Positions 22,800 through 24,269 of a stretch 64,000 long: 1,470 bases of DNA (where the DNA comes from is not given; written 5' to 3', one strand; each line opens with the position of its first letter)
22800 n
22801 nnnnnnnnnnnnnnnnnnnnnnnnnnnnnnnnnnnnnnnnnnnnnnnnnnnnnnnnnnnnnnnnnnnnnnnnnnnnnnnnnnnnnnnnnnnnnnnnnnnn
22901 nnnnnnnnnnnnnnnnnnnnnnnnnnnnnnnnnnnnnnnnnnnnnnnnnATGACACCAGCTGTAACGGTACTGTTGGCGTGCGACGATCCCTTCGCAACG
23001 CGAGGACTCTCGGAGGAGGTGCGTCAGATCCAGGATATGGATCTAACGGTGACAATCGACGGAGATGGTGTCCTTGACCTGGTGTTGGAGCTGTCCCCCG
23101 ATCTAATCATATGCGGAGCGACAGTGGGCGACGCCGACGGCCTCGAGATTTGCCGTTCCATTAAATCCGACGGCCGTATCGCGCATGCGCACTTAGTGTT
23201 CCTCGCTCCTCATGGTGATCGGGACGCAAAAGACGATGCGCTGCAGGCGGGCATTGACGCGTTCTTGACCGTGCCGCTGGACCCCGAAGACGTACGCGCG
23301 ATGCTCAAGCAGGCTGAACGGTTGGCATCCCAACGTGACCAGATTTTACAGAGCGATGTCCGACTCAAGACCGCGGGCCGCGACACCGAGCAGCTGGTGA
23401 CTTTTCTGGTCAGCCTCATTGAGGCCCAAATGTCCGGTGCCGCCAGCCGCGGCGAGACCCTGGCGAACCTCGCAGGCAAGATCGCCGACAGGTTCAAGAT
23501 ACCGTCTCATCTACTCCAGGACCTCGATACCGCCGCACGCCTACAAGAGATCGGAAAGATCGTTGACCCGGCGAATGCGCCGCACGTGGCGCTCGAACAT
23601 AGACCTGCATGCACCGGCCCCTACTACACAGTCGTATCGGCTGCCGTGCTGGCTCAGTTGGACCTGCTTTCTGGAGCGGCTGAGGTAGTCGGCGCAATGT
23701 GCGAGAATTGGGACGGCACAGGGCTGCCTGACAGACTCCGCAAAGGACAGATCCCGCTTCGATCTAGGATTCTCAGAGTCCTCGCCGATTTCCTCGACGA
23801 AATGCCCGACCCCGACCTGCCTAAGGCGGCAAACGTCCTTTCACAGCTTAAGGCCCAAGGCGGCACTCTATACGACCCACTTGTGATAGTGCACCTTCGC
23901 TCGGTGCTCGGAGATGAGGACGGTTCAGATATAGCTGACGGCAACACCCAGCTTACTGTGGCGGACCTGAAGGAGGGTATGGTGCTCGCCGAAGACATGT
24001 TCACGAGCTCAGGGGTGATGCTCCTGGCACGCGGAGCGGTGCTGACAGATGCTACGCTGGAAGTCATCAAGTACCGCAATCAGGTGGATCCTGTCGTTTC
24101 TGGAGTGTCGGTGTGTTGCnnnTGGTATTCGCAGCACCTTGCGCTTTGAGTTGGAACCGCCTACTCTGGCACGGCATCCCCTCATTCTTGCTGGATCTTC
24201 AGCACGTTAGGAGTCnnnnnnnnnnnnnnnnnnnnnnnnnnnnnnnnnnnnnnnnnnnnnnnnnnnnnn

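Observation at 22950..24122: Doubly degenerate pseudo-receiver / HD-GYP-like protein translationally coupled to motB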

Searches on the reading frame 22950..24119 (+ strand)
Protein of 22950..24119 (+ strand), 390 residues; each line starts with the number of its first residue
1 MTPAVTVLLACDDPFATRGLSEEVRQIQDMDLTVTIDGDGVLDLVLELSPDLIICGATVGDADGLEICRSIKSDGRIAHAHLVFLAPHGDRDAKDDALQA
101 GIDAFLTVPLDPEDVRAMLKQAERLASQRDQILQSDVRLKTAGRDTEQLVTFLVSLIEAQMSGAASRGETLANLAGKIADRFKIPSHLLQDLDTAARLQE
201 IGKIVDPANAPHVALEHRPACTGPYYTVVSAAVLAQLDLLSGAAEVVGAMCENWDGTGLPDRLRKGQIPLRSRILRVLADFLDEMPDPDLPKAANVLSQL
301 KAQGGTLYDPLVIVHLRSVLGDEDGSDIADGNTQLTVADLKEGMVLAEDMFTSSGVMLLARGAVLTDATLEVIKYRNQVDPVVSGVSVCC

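Call 3: search_protein_families(library=pfam, proteins=[window:22950-24119:+], max_evalue=1)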
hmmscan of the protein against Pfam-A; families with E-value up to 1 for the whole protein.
window:22950-24119:+ (390 aa): 5 families
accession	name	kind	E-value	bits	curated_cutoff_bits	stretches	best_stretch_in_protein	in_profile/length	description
PF13487.12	HD_5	-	2.2e-19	70.3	27.2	1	154-310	4-168/170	HD domain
PF00072.30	Response_reg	-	2.2e-11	44.3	30.2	1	7-119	1-110/111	Response regulator receiver domain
PF04340.18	DUF484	-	0.082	13.1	24.2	1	109-206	5-101/219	Protein of unknown function, DUF484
PF04891.17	NifQ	-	0.14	13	27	1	108-197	20-102/159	NifQ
PF15136.11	UPF0449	-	0.21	12.5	27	1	114-150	60-96/98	Uncharacterised protein family UPF0449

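Call 4: search_protein_families(library=ncbifam, proteins=[window:22950-24119:+], max_evalue=1)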
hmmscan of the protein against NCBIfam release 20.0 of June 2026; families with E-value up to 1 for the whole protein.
window:22950-24119:+ (390 aa): 50 families (the best 25 are shown)
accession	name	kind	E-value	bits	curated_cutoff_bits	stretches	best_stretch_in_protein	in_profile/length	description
NF053512.1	nitric_RR_NosR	exception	1.2e-40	139.9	400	1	129-378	160-412/422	response regulator c-di-GMP phosphodiesterase, NosR family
NF007135.0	PRK09581.1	equivalog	1.2e-09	37.5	474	1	31-142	28-139/457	PleD family two-component system response regulator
NF007935.0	PRK10651.1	equivalog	3.7e-09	36.1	250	1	4-141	6-146/216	two-component system response regulator NarL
TIGR02154.1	PhoB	equivalog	7.3e-09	35.3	296.2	1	8-129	5-126/226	phosphate regulon transcriptional regulator PhoB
NF040689.1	MtrAB_MtrA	equivalog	5.1e-08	32.5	300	1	12-145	5-137/219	MtrAB system response regulator MtrA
NF045944.1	ResRegRpaBCyano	equivalog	2e-07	30.7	330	1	12-128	4-117/229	response regulator transcription factor RpaB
NF040534.1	resp_reg_YycF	equivalog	1.3e-06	27.9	340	1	30-129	25-121/231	response regulator YycF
NF045914.1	RespRegNblR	equivalog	3.7e-06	26.7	300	1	6-142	8-142/228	response regulator transcription factor NblR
NF045505.1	RR_RssB_Pseudo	equivalog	4.1e-06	26.1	700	1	3-163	4-159/394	two-component system response regulator RssB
NF041866.1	EpsW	equivalog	5.4e-06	26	200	1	5-122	6-124/131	exopolysaccharide biosynthesis response regulator EpsW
NF041946.1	LuxO_transreg_Vib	equivalog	9.8e-06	24.6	800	1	29-130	20-119/463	quorum-sensing sigma-54 dependent transcriptional regulator LuxO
TIGR02875.1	spore_0_A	equivalog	1e-05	25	200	1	19-157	17-156/262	sporulation transcription factor Spo0A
NF045991.1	RespRegCtrARhodob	equivalog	1.3e-05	25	350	1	7-122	3-115/224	response regulator transcription factor CtrA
NF007982.1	PRK10710.1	equivalog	1.9e-05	24.4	380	1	6-137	9-136/235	envelope stress response regulator BaeR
NF008176.1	PRK10923.1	equivalog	3.6e-05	22.6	620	1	12-132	10-128/469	nitrogen regulation protein NR(I)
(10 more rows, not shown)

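Call 5: search_solved_structures(query=window:22950-24119:+, max_evalue=0.001, show_alignments=4)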
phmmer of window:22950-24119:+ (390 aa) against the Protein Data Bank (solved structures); distinct sequences matched with E-value up to 0.001: 55.
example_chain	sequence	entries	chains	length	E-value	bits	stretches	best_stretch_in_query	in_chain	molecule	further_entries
9g85_A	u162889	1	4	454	1e-12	51.3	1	9-136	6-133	Response regulator PleD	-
2wb4_A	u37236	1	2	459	1.1e-12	51.2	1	9-136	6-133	DIGUANYLATE CYCLASE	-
9g86_A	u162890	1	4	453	1.1e-12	51.2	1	9-136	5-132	Response regulator PleD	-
1w25_A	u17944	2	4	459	1.2e-12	51.1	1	9-136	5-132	STALKED-CELL DIFFERENTIATION CONTROLLING PROTEIN | RESPONSE REGULATOR PLED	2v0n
9xzo_A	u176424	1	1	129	2.4e-09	40.2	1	8-121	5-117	De novo protein M1X0B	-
9dvt_R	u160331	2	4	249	1.4e-07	34.5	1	10-125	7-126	DNA-binding dual master transcriptional regulator RpaA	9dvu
5z7c_A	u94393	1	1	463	4.9e-07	32.7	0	233-314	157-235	3'3'-cGAMP-specific phosphodiesterase 3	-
12aw_A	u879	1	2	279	2.3e-06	30.4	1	36-121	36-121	HYBRID TWO-COMPONENT SYSTEM PROTEIN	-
1a04_A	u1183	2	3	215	2.6e-06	30.2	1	5-149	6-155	NITRATE/NITRITE RESPONSE REGULATOR PROTEIN NARL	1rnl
1mvo_A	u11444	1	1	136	7.4e-06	28.8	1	26-125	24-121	PhoP response regulator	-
3t6k_A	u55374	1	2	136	7.5e-06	28.7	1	8-120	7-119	Response regulator receiver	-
4b09_A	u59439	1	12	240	9.2e-06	28.5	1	8-191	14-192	TRANSCRIPTIONAL REGULATORY PROTEIN BAER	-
2zwm_A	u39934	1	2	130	9.5e-06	28.4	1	28-121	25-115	Transcriptional regulatory protein yycF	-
9phz_E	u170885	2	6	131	9.6e-06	28.4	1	6-123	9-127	Stage 0 sporulation protein A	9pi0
3f6p_A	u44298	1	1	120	9.8e-06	28.4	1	28-120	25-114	Transcriptional regulatory protein yycF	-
9rbz_A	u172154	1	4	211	2.7e-05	26.9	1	146-322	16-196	HD domain/sensory box protein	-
4r8z_A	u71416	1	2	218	0.00058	22.5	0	240-313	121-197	Cyclic di-GMP phosphodiesterase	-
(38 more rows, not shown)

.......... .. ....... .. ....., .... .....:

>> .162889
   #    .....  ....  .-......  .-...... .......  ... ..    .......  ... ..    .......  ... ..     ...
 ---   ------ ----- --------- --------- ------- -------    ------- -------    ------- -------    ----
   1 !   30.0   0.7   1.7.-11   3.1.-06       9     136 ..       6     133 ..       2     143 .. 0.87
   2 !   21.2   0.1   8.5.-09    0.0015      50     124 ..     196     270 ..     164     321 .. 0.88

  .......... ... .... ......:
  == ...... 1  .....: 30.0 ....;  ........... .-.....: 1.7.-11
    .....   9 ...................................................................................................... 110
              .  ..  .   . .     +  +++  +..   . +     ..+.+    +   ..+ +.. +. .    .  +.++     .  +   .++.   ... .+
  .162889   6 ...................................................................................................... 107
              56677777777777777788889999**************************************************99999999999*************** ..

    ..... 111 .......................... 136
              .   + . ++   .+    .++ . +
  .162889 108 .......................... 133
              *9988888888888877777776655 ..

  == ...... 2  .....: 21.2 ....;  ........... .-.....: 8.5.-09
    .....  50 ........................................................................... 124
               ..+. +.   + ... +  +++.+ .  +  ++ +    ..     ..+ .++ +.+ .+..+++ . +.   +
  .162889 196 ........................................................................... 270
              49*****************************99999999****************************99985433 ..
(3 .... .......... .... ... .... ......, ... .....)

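Call 7: find_homologous_proteins(query=window:22950-24119:+, max_evalue=0.001)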
Query window:22950-24119:+ (390 aa): 46 proteins with E <= 0.001 among 8000 candidates.
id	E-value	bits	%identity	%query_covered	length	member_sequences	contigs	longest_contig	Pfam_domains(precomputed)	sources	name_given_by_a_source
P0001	1.1e-248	843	100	100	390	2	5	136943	PF13487.13,PF00072.31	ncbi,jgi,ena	-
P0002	7.8e-201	685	81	100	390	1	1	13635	PF13487.13,PF00072.31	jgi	jgi:response regulator RpfG family c-di-GMP phosphodiesterase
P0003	5.9e-184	630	76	100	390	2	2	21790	PF13487.13,PF00072.31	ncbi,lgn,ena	-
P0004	7.6e-176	603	77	92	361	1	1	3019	PF13487.13,PF00072.31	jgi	jgi:response regulator RpfG family c-di-GMP phosphodiesterase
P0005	1.1e-142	494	60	99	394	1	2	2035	PF13487.13,PF00072.31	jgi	-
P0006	1.7e-141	490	59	99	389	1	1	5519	PF13487.13,PF00072.31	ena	-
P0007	3.6e-140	486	60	99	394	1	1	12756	PF13487.13,PF00072.31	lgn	-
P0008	3.5e-138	479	58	99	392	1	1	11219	PF13487.13,PF00072.31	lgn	-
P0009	1.9e-122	427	53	99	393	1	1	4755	PF13487.13,PF00072.31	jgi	jgi:response regulator RpfG family c-di-GMP phosphodiesterase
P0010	5.6e-93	330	46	99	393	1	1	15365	PF13487.13,PF00072.31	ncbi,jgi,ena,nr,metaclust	ncbi:MAG: hypothetical protein AMS18_01750 [Gemmatimonas sp. SG8_17]|nr:MAG: hypothetical protein AM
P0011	3.1e-91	325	44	99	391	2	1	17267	PF13487.13,PF00072.31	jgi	jgi:response regulator RpfG family c-di-GMP phosphodiesterase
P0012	5.9e-88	314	43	99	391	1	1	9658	PF13487.13,PF00072.31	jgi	jgi:putative two-component system response regulator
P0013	1.8e-86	309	42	99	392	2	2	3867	PF13487.13,PF01966.29,PF00072.31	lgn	-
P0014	1.4e-67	247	37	99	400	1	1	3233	PF13487.13,PF00072.31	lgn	-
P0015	5.0e-63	232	37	91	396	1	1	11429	PF13487.13,PF00072.31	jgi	jgi:putative two-component system response regulator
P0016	2.0e-62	230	35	98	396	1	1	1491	PF13487.13,PF00072.31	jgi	jgi:putative two-component system response regulator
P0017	3.2e-62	229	36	91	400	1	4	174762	PF13487.13,PF00072.31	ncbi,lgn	-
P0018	3.3e-62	229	36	99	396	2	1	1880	PF13487.13,PF00072.31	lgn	-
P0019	4.1e-62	229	37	98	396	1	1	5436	PF13487.13,PF00072.31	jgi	jgi:putative two-component system response regulator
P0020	5.5e-62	228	38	87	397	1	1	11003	PF13487.13,PF00072.31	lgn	-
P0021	6.3e-62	228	36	99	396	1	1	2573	PF13487.13,PF00072.31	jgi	-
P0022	1.2e-60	224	36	99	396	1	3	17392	PF13487.13,PF00072.31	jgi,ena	jgi:putative two-component system response regulator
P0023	3.4e-59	219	37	99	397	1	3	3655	PF13487.13,PF00072.31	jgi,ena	-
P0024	4.0e-59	219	41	84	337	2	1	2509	PF13487.13,PF00072.31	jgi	jgi:putative two-component system response regulator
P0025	6.0e-58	215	34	100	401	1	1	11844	PF13487.13,PF00072.31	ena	-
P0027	3.9e-56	209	36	90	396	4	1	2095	PF13487.13,PF00072.31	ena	-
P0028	6.7e-56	208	38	87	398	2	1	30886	PF13487.13,PF00072.31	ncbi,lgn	-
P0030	2.8e-52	196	37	87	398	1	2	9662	PF13487.13,PF00072.31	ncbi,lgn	ncbi:MAG: HD domain-containing phosphohydrolase [Gemmatimonadales bacterium]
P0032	5.4e-50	189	34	87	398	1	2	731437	PF13487.13,PF00072.31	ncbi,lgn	-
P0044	2.1e-34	138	36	62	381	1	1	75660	PF13487.13,PF00072.31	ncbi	-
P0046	1.9e-4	39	25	67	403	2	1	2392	PF13487.13,PF01966.29,PF00072.31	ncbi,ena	-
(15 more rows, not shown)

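Call 10: find_encoding_contigs(protein=P0017, flank=6000, max_places=2)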
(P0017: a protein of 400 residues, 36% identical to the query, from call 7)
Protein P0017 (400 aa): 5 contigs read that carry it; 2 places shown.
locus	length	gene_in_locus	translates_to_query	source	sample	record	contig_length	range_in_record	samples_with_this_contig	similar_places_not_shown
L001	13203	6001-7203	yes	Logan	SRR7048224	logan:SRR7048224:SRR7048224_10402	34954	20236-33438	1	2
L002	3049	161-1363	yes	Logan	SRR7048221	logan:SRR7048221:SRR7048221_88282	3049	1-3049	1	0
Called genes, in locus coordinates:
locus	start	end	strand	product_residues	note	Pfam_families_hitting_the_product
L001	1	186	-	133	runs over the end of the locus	PF00072:Response_reg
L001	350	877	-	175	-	-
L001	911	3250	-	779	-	PF00069:Pkinase, PF07714:PK_Tyr_Ser-Thr, PF02368:Big_2, PF02369:Big_1 (faint), PF26182:Ig_NUP210_5th (faint), PF26918:Ig_Eae (faint), PF02368:Big_2, PF22359:Big-like (weak)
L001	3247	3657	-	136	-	PF00072:Response_reg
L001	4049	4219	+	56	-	-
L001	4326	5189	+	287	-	PF20560:MotA_N, PF01618:MotA_ExbB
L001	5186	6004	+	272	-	PF13677:MotB_plug, PF00691:OmpA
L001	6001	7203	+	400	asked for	PF00072:Response_reg, PF13487:HD_5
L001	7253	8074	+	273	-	PF02518:HATPase_c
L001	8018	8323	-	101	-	PF02599:CsrA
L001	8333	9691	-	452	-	PF22638:FlgK_D1, PF06429:Flg_bbr_C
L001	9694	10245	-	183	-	PF05130:FlgN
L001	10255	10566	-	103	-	PF10135:Rod-binding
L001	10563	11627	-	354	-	PF02119:FlgI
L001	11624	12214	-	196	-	PF02107:FlgH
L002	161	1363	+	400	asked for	PF00072:Response_reg, PF13487:HD_5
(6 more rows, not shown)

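Call 11: find_encoding_contigs(protein=P0032, flank=6000, max_places=2)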
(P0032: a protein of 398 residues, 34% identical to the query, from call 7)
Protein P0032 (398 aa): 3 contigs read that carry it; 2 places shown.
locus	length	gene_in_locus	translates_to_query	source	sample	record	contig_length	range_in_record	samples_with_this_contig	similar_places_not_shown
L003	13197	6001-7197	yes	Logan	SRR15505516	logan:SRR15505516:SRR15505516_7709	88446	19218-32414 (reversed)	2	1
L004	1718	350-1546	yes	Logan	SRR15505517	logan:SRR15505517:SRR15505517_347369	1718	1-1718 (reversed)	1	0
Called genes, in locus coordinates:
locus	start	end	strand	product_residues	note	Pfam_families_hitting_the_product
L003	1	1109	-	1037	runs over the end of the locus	PF00580:UvrD-helicase, PF13245:AAA_19, PF13361:UvrD_C, PF13538:UvrD_C_2 (faint), PF00929:RNase_T, PF16473:Rv2179c-like, PF13361:UvrD_C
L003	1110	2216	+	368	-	-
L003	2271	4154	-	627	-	PF01433:Peptidase_M1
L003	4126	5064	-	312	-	PF02646:RmuC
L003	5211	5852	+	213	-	PF00702:Hydrolase, PF12710:HAD, PF13419:HAD_2, PF13242:Hydrolase_like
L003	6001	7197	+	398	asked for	PF00072:Response_reg, PF13487:HD_5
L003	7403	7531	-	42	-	PF02954:HTH_8 (weak)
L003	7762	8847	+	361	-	PF13349:DUF4097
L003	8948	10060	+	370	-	PF00155:Aminotran_1_2, PF01041:DegT_DnrJ_EryC1 (faint), PF00266:Aminotran_5, PF01053:Cys_Met_Meta_PP (weak)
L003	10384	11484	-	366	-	PF01073:3Beta_HSD, PF01370:Epimerase, PF02719:Polysacc_synt_2, PF04321:RmlD_sub_bind, PF07993:NAD_binding_4, PF16363:GDP_Man_Dehyd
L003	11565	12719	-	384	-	PF00149:Metallophos (faint)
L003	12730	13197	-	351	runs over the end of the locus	PF16316:DUF4956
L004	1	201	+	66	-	?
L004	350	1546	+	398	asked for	PF00072:Response_reg, PF13487:HD_5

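Call 12: find_encoding_contigs(protein=P0010, flank=6000, max_places=2)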
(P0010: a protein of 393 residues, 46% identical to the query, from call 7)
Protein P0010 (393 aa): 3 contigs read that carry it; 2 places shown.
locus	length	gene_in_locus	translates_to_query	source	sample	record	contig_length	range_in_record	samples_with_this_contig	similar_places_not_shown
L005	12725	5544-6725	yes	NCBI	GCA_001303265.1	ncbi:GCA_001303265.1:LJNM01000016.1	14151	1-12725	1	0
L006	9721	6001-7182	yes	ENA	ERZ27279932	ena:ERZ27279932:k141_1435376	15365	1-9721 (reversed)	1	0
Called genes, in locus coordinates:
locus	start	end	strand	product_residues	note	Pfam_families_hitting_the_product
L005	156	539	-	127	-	-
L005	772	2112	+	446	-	-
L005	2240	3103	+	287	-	PF00581:Rhodanese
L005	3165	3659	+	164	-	PF02657:SufE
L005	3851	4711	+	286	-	PF20560:MotA_N, PF01618:MotA_ExbB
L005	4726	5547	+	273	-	PF13677:MotB_plug, PF00691:OmpA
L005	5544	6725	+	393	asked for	PF00072:Response_reg, PF13487:HD_5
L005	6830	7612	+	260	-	PF02518:HATPase_c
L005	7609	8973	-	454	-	PF00460:Flg_bb_rod (weak), PF22638:FlgK_D1, PF06429:Flg_bbr_C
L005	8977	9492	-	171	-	PF05130:FlgN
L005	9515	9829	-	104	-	PF10135:Rod-binding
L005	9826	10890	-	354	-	PF02119:FlgI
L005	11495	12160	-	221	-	PF13144:ChapFlgA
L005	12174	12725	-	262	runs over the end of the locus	PF00460:Flg_bb_rod, PF22692:LlgE_F_G_D1, PF06429:Flg_bbr_C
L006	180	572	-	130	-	-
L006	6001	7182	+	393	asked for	PF00072:Response_reg, PF13487:HD_5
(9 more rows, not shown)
